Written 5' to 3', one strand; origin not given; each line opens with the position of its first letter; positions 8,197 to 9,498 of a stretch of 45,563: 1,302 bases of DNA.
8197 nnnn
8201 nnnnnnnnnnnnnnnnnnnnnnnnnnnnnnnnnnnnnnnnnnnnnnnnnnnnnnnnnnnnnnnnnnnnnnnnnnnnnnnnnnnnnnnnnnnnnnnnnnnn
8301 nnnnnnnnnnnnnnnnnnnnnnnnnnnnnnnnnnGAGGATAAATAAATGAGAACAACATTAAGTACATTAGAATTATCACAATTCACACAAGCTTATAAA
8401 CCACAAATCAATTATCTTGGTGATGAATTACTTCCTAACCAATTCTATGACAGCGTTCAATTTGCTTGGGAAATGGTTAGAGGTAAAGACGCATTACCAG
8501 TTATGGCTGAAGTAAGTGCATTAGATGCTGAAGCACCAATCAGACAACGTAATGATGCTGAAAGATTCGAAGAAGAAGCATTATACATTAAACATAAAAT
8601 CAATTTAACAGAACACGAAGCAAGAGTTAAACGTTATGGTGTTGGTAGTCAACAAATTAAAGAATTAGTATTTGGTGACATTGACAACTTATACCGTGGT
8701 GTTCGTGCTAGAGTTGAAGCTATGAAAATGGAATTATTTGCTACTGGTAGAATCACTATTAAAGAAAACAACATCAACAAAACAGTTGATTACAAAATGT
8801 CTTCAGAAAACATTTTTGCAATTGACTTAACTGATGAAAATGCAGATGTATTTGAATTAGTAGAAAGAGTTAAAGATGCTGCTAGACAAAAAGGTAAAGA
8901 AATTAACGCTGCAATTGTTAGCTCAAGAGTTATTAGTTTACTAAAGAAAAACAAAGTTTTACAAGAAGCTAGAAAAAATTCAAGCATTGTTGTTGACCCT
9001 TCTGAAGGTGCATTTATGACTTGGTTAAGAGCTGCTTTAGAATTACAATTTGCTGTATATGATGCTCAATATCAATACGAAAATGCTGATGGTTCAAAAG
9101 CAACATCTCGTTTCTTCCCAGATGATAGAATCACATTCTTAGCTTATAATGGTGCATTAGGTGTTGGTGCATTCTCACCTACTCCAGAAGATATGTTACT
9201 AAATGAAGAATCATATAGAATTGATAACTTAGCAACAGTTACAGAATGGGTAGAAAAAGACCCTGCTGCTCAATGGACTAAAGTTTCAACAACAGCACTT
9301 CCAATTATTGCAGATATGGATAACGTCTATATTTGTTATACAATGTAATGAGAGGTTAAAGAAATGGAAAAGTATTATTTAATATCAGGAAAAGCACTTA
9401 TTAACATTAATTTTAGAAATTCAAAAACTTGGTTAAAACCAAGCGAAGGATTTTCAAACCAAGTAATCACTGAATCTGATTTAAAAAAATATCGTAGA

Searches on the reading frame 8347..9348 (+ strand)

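Call 8: search_protein_families(library=phrogs, proteins=[window:8347-9348:+], max_evalue=0.001)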
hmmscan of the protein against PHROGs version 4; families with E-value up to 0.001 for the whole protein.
window:8347-9348:+ (333 aa): 3 families
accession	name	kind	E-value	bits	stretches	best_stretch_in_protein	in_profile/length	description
phrog_29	-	head and packaging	2e-51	176.6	1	5-329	29-355/439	major head protein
phrog_26029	-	unknown function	1.4e-08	35.9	1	4-94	7-94/105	-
phrog_1005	-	head and packaging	5e-05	23.7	0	162-233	150-217/315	major head protein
